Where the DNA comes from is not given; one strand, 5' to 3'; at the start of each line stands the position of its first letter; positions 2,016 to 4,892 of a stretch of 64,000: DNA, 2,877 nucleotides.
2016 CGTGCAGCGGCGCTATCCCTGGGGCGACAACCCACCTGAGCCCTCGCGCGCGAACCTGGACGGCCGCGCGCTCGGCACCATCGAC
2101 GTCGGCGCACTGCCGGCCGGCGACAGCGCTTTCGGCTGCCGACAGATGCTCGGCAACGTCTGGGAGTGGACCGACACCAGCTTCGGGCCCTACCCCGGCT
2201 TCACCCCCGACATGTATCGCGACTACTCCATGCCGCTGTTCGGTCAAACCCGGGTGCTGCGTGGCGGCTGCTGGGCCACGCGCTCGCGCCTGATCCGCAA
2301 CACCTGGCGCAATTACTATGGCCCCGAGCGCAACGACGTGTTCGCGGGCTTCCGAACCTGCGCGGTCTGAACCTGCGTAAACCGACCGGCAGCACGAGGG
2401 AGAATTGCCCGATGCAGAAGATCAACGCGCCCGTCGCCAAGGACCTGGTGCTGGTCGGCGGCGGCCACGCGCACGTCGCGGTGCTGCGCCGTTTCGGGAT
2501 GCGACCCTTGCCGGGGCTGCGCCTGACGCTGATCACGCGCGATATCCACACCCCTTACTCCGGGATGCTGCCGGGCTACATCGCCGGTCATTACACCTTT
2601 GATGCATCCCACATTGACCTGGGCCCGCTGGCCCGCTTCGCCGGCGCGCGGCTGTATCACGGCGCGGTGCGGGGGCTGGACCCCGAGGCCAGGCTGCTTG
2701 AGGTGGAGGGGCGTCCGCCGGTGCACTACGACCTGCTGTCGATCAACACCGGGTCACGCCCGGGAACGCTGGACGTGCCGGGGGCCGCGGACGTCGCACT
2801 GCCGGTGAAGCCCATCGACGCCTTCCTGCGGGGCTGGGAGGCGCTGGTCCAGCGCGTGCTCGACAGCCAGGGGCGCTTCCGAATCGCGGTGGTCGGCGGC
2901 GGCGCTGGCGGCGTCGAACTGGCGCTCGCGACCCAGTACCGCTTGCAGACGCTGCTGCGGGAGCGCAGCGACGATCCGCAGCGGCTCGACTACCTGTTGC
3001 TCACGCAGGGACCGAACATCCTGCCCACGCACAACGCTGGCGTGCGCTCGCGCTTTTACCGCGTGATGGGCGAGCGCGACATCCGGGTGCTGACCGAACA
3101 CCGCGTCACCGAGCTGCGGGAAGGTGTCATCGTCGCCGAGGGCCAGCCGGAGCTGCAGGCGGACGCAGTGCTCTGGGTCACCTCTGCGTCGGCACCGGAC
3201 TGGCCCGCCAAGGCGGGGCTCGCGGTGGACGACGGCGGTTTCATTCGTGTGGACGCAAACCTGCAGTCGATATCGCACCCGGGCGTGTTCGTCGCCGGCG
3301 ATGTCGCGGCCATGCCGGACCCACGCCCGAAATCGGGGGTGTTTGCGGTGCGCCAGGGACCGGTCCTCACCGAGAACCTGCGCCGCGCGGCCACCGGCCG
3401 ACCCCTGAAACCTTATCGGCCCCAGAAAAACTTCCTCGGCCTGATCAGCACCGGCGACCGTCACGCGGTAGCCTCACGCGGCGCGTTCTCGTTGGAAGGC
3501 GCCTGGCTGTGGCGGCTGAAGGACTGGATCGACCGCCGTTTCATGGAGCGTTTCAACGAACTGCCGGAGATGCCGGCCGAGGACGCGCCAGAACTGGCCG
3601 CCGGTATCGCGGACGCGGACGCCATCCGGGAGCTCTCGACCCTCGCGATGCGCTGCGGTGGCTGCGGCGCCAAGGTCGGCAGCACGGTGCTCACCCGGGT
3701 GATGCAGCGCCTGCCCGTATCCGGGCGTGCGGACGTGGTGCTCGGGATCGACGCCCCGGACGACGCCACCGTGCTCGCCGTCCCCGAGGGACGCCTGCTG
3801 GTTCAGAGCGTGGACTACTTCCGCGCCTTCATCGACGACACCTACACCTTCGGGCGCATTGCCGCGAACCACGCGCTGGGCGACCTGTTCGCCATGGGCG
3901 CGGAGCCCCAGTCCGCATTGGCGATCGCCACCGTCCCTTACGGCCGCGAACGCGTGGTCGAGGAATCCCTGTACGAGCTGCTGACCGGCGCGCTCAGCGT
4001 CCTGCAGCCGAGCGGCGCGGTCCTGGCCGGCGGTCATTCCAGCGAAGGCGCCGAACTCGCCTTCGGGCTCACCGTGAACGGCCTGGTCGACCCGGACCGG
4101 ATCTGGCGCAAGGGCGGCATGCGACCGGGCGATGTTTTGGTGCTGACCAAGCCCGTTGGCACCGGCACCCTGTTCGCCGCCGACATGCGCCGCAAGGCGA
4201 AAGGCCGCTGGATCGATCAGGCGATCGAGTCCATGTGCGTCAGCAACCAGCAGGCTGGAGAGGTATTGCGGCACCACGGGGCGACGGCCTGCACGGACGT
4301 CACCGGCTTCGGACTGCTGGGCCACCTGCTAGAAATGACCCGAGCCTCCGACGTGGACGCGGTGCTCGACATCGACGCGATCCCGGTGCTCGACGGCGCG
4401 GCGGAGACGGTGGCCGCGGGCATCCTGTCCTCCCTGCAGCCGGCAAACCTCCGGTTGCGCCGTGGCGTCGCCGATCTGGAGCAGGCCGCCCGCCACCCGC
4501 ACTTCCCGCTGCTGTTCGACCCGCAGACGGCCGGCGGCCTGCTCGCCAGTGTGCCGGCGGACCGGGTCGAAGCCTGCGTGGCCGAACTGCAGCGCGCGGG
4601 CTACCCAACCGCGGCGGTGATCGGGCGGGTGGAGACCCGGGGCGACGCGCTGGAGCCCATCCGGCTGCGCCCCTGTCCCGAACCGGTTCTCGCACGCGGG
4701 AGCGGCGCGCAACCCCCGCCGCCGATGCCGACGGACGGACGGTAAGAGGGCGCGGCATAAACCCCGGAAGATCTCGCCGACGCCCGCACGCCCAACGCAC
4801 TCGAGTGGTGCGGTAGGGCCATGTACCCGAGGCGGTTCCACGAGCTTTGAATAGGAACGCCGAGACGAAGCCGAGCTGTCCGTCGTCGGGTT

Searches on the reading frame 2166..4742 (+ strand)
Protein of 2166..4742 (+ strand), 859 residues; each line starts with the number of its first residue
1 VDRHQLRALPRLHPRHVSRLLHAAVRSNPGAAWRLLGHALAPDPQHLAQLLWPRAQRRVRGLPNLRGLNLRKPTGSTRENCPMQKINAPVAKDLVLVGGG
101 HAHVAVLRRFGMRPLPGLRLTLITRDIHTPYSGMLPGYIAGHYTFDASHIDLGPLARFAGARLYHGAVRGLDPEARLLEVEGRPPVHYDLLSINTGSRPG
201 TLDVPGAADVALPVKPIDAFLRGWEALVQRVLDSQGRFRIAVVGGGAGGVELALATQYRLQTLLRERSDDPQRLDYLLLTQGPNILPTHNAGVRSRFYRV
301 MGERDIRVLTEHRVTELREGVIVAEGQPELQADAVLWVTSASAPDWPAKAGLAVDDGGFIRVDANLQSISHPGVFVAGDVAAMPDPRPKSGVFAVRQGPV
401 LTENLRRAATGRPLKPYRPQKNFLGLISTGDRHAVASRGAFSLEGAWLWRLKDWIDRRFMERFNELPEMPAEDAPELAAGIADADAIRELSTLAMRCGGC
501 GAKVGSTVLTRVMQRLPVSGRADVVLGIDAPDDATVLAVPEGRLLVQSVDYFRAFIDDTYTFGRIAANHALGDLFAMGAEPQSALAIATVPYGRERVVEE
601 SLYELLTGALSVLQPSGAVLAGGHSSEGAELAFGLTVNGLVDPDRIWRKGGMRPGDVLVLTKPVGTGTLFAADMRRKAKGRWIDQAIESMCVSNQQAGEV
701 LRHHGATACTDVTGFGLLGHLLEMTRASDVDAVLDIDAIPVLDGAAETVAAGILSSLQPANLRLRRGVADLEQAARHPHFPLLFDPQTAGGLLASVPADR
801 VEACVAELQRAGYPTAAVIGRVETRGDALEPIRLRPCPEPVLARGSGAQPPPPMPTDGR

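Call 20: search_protein_families(library=pfam, proteins=[window:2166-4742:+], max_evalue=0.0001)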
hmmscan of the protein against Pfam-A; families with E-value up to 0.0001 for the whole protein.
window:2166-4742:+ (859 aa): 3 families
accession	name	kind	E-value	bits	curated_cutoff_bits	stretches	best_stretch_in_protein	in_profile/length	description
PF07992.20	Pyr_redox_2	-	2.7e-27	96.4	26.1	1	92-398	1-291/291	Pyridine nucleotide-disulphide oxidoreductase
PF02769.27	AIRS_C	-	3.8e-19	69.8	23.1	1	653-826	1-149/156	AIR synthase related protein, C-terminal domain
PF00586.29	AIRS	-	1.6e-15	57.9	24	1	532-641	2-112/112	AIR synthase related protein, N-terminal domain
